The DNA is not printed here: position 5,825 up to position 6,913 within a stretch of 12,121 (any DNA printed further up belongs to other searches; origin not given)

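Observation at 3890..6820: Insulated divergent pair: flotillin/SPFH protein and a novel acidic Cys-repeat protein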

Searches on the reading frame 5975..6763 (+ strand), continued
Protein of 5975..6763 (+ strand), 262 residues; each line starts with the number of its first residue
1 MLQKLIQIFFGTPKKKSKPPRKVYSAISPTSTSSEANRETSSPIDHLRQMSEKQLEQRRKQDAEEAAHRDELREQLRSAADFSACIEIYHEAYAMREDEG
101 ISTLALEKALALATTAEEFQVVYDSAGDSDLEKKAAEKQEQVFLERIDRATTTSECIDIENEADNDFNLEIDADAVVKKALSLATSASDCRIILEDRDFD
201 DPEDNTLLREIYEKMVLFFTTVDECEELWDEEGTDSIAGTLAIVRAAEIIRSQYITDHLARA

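Call 45: find_encoding_contigs(protein=P0144, flank=6000, max_places=3)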
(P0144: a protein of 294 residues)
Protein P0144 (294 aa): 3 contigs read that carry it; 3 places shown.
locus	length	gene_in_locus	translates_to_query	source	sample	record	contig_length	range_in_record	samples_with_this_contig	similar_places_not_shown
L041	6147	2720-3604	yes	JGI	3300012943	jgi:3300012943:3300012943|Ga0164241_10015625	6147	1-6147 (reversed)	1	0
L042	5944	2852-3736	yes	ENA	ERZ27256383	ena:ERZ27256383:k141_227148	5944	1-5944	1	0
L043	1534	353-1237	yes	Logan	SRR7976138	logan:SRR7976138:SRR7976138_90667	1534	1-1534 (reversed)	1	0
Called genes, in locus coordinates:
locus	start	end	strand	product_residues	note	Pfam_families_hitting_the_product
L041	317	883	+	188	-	-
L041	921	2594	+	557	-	PF01145:Band_7, PF15975:Flot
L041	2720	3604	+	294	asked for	-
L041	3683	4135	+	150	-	PF07098:DUF1360 (weak)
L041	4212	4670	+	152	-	PF07750:GcrA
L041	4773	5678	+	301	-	-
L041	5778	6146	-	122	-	?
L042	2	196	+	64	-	?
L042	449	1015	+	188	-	-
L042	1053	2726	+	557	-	PF01145:Band_7, PF15975:Flot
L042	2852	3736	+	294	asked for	-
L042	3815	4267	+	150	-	PF07098:DUF1360 (weak)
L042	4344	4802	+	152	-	PF07750:GcrA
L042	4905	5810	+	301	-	-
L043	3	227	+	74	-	?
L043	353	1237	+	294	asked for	-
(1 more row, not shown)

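Call 47: search_protein_families(library=pfam, proteins=[L033:3573-4124:+, L041:317-880:+, L038:4247-4780:+, L032:2718-3326:+, L040:1637-2740:+, L026:4809-5198:+, L034:459-1835:+, L028:1061-1978:-, L031:4435-4998:+, L031:5461-6204:+], max_evalue=0.01)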
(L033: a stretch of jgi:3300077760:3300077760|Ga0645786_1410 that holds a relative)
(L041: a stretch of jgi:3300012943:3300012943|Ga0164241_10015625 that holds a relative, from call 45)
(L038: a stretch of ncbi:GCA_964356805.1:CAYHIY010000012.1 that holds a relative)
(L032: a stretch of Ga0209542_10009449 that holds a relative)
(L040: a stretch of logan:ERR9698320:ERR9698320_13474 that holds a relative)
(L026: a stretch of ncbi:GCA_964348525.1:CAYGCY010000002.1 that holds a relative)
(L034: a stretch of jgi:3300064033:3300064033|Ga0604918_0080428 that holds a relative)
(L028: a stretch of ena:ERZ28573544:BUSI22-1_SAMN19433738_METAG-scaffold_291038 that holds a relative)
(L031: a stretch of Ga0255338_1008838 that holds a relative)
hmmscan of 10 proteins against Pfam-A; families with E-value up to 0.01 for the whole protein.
L033:3573-4124:+ (184 aa): 1 family
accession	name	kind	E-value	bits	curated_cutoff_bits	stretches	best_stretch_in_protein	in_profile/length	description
PF01957.25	NfeD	-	0.00016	22.2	29.1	1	120-181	2-56/57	NfeD-like C-terminal, partner-binding domain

L041:317-880:+ (188 aa): 1 family
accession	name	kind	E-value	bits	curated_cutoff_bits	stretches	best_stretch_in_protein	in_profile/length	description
PF01957.25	NfeD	-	0.00011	22.8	29.1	1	125-186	3-57/57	NfeD-like C-terminal, partner-binding domain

L038:4247-4780:+ (178 aa): 1 family
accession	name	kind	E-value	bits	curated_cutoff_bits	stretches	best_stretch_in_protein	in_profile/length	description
PF01957.25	NfeD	-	0.00028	21.5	29.1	1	115-177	2-57/57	NfeD-like C-terminal, partner-binding domain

L032:2718-3326:+ (203 aa): 1 family
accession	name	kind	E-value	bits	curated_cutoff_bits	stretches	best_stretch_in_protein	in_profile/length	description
PF01957.25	NfeD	-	0.00055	20.5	29.1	1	137-196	5-57/57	NfeD-like C-terminal, partner-binding domain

L040:1637-2740:+ (368 aa): 1 family
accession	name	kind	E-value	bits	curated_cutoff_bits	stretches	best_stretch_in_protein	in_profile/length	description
PF01145.31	Band_7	-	2.8e-11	44.2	23.6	1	254-368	5-81/176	SPFH domain / Band 7 family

L026:4809-5198:+ (130 aa): 1 family
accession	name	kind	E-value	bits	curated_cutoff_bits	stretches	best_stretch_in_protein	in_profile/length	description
PF10828.13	DUF2570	-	0.0052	17.2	26.6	0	64-128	9-72/108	Protein of unknown function (DUF2570)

L034:459-1835:+ (459 aa): 0 families

L028:1061-1978:- (305 aa): 2 families
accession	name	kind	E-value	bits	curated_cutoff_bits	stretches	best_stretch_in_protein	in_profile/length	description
PF02449.21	Glyco_hydro_42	-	1.1e-07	32.1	21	1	43-85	32-75/376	Beta-galactosidase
PF00331.26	Glyco_hydro_10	-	7.9e-06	25.7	22.1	1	44-136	46-133/311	Glycosyl hydrolase family 10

L031:4435-4998:+ (188 aa): 0 families

L031:5461-6204:+ (248 aa): 1 family
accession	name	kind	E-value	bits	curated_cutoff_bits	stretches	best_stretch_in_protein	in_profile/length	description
PF00119.25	ATP-synt_A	-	1.2e-37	130.4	33.9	1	27-238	2-217/217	ATP synthase A chain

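Call 49: search_solved_structures(query=A3, max_evalue=1)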
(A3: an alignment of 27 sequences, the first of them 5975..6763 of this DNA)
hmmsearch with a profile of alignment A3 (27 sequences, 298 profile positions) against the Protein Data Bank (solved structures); distinct sequences matched with E-value up to 1: 18.
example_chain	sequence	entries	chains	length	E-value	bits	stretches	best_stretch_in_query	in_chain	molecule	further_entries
6een_B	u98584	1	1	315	1.3e-11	48.2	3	106-201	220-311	Designer Pentatricopeptide Protein dPPR10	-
6een_A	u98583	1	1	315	2.7e-10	43.8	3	106-201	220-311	Designer Pentatricopeptide Protein dPPR10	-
6een_D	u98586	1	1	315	4.9e-10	43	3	106-200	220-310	Designer Pentatricopeptide Protein dPPR10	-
6een_C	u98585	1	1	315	4.3e-09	39.9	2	64-163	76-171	Designer Pentatricopeptide Protein dPPR10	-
4ozs_A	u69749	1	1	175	2.6e-05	27.4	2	106-201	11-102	Alpha solenoid protein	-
8qhp_A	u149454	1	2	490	0.0063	19.6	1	88-177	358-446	Cysteine--tRNA ligase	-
5byo_A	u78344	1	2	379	0.077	16.1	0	143-253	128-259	dTor_12x31L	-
3j6b_2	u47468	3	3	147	0.11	15.5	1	95-147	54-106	54S ribosomal protein L28, mitochondrial | Large ribosomal subunit protein mL40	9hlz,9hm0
5mrc_2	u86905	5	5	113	0.12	15.4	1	95-148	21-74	mL40 | Large ribosomal subunit protein mL40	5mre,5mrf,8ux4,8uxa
8far_A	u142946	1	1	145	0.12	15.4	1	91-180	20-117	I432-1-CC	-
8cus_A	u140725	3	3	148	0.14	15.2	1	91-180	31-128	I432-1(NaCl) Chain A | I432-1(Imd) Chain A | I432-1-X3 Chain A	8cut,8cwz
5h9d_A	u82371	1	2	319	0.15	15.1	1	108-150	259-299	Farnesyl pyrophosphate synthetase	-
9gzg_A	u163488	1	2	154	0.2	14.7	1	79-224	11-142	Engineered CTPR protein with glutamic acids for conductivity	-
5gpd_A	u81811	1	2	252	0.22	14.6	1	96-193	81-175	Sterol regulatory element-binding protein 1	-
4yxz_A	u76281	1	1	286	0.23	14.5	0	102-253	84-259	dTor_9x31L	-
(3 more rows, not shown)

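Call 53: search_protein_families(library=pfam, alignment_id=A5, max_evalue=0.01)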
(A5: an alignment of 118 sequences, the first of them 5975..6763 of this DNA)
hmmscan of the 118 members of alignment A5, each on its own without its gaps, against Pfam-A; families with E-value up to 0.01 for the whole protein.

A. member 1, window:5975-6763:+ (262 aa): 0 families

B. families by the number of members that match (of 118 scanned): 32 families (the first 25 are shown)
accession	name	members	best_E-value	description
PF02985.28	HEAT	1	2.4e-05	HEAT repeat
PF13872.12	AAA_34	1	2.9e-05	P-loop containing NTP hydrolase pore-1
PF05524.18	PEP-utilisers_N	1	4.4e-05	PEP-utilising enzyme, N-terminal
PF13176.12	TPR_7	1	7.8e-05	Tetratricopeptide repeat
PF13240.11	Zn_Ribbon_1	1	0.00028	zinc-ribbon domain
PF01338.23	Bac_thur_toxin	1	0.00039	Bacillus thuringiensis toxin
PF11208.13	DUF2992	1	0.00054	Protein of unknown function (DUF2992)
PF17573.8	GA-like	1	0.00058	GA-like domain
PF09079.17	Cdc6_C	1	0.0016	CDC6, C terminal winged helix domain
PF14756.11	Pdase_C33_assoc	1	0.0017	Peptidase_C33-associated domain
PF07275.16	ArdA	1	0.0018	Antirestriction protein (ArdA)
PF11979.13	SARA_C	1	0.0019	Smad anchor for receptor activation-like, C-terminal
PF07759.17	DUF1615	1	0.0024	Protein of unknown function (DUF1615)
PF12773.13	DZR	1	0.0026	Double zinc ribbon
PF21116.3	EF-hand_Zip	1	0.0036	Zip protein EF-hand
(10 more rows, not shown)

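Call 55: predict_structure(alignment_id=A5)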
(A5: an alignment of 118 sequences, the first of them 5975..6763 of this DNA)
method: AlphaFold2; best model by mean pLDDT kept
length: 262 residues; sequences in the alignment: 118
mean_pLDDT: 89.7   pTM: 0.74
mean pLDDT of the five models: 89.7, 88.9, 88.8, 88.5, 88.2
residues with pLDDT >= 90: 200; 70-90: 26; 50-70: 21; < 50: 15
segments of 3 or more residues with pLDDT < 50: 24-28, 30-39
pLDDT, mean of each block of 10 residues (from residue 1): 84 55 50 47 68 93 95 98 98 92 97 98 95 97 98 98 97 97 98 94 93 98 98 97 98 96 92
secondary structure, 60 per line:
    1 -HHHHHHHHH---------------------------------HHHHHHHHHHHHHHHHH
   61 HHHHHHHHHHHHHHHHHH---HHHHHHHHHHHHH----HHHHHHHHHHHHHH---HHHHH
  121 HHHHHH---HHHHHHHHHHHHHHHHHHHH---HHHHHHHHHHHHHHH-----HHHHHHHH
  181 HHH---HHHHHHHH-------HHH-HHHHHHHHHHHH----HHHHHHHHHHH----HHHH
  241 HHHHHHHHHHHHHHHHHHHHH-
elements in order: H2-10 H44-78 H82-94 H99-112 H116-126 H130-149 H153-167 H173-183 H187-194 H206-217 H222-232 H237-261

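Call 59: fold_search(model_id=the predicted structure, library=pdb)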
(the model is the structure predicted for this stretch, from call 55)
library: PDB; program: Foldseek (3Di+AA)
matches with E <= 10: 828; with E <= 0.001: 0
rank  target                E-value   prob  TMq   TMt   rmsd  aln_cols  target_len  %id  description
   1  9qhc_B                2.5e-02  0.84  0.19  0.19  12.7       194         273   18  Crystal structure of 8-repeat CTPR protein with eliminated coordination sites (released 2025-10-22)
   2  5ctr_B                3.1e-02  0.99  0.32  0.28   9.7       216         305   12  Crystal structure of human SART3 HAT-C domain-human USP4 DUSP-UBL domain complex (released 2016-04-27)
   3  5ctr_A                3.9e-02  0.85  0.23  0.20  15.6       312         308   12  Crystal structure of human SART3 HAT-C domain-human USP4 DUSP-UBL domain complex (released 2016-04-27)
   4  7yeh_A                5.5e-02  0.69  0.20  0.08  12.9       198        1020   16  Cryo-EM structure of human OGT-OGA complex (released 2023-07-12)
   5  7mqz                  7.1e-02  0.84  0.24  0.29  12.0       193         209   13  Cytochrome c oxidase assembly factor 7 (released 2022-03-16)
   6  6qdv_S                7.4e-02  0.94  0.30  0.18  14.3       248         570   13  Human post-catalytic P complex spliceosome (released 2019-02-20)
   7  6xns_C                1.0e-01  0.85  0.28  0.23  22.8       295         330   15  C3_crown-05 (released 2020-12-23)
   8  7rdr_A                1.1e-01  0.38  0.14  0.09  18.8       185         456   14  Circular tandem repeat protein with novel repeat topology and enhanced subunit contact surfaces (released 2021-09-01)
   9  5ctq_B                1.1e-01  0.93  0.31  0.18   9.3       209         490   14  Crystal structure of human SART3/TIP110 half-a TPR (HAT) domain (released 2016-04-27)
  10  6af0_A                1.1e-01  0.33  0.17  0.08  14.5       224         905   16  Structure of Ctr9, Paf1 and Cdc73 ternary complex from Myceliophthora thermophila (released 2018-09-19)
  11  8fbj                  1.1e-01  0.20  0.14  0.12  20.2       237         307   17  Improving the secretion of designed protein assemblies through negative design of cryptic transmembrane domains (released 2023-03-22)
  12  5ctq_D                1.2e-01  0.97  0.33  0.19   9.6       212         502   13  Crystal structure of human SART3/TIP110 half-a TPR (HAT) domain (released 2016-04-27)
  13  3vty_D                1.3e-01  0.75  0.22  0.30  13.2       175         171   15  Crystal structure of MamA (released 2012-10-31)
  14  6w0l_A                1.3e-01  0.33  0.16  0.17  19.7       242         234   11  Henipavirus W protein interacts with 14-3-3 to modulate host gene expression (released 2020-04-22)
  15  6vfk_B                1.3e-01  0.15  0.10  0.09  21.4       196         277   17  De novo designed tetrahedral nanoparticle T33_dn10 displaying 4 copies of BG505-SOSIP trimer on the surface (released 2020-07-22)
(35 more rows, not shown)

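Call 64: list_cluster_members(proteins=[P0001, P0004, P0124, P0126, P0130, P0131, P0137, P0135, P0132, P0150])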
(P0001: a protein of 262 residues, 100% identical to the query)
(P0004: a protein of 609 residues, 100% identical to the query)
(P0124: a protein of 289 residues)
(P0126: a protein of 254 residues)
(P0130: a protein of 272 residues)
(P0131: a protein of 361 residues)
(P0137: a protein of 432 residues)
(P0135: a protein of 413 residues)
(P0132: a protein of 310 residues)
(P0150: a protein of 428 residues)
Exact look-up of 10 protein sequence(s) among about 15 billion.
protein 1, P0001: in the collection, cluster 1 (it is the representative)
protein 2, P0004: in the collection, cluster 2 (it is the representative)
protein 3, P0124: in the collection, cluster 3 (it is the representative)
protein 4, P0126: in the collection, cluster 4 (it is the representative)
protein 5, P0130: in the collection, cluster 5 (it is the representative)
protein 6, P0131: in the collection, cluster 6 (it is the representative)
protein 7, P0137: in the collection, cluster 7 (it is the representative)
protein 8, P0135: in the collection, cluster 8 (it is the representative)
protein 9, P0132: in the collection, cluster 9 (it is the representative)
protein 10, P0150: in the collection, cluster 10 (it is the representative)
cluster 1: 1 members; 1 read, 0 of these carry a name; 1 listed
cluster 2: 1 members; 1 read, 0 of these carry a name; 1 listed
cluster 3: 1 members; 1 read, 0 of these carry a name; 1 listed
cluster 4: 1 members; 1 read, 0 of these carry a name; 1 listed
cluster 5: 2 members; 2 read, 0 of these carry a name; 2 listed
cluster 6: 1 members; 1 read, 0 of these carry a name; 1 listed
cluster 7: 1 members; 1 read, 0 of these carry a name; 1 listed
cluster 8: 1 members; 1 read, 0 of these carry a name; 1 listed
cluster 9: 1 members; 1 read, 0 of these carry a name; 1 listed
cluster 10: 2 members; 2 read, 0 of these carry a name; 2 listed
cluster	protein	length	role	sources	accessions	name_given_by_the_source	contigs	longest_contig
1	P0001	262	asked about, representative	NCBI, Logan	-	-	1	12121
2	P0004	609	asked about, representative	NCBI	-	-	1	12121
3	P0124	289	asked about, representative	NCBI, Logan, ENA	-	-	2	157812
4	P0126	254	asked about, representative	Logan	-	-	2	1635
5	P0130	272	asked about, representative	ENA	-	-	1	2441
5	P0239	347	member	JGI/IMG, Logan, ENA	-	-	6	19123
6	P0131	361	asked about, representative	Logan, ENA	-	-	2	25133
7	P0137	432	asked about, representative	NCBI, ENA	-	-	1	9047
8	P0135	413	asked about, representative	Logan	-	-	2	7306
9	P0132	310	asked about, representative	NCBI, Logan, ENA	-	-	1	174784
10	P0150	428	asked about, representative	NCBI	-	-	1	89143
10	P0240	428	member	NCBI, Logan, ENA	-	-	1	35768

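Call 65: find_encoding_contigs(protein=P0132, flank=6000, max_places=2)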
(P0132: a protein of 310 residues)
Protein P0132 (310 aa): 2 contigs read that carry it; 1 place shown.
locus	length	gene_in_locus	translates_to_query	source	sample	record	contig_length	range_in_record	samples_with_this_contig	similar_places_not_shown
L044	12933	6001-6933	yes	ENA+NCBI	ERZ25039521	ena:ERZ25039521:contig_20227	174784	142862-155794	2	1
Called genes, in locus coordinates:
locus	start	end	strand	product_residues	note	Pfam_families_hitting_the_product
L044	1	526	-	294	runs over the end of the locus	PF00586:AIRS, PF02769:AIRS_C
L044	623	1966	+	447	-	PF18076:FGAR-AT_N, PF18072:FGAR-AT_linker, PF13507:GATase_5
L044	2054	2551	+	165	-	PF06414:Zeta_toxin (weak), PF08433:KTI12, PF13207:AAA_17, PF13238:AAA_18, PF13671:AAA_33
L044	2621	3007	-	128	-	-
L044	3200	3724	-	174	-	PF00293:NUDIX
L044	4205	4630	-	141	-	-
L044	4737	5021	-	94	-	-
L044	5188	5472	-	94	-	-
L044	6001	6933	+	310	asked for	-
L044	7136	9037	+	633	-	PF01145:Band_7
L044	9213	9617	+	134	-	-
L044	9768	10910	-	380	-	-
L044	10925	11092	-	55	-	-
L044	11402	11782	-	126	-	PF00072:Response_reg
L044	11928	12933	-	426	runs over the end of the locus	PF02844:GARS_N, PF01071:GARS_A, PF02843:GARS_C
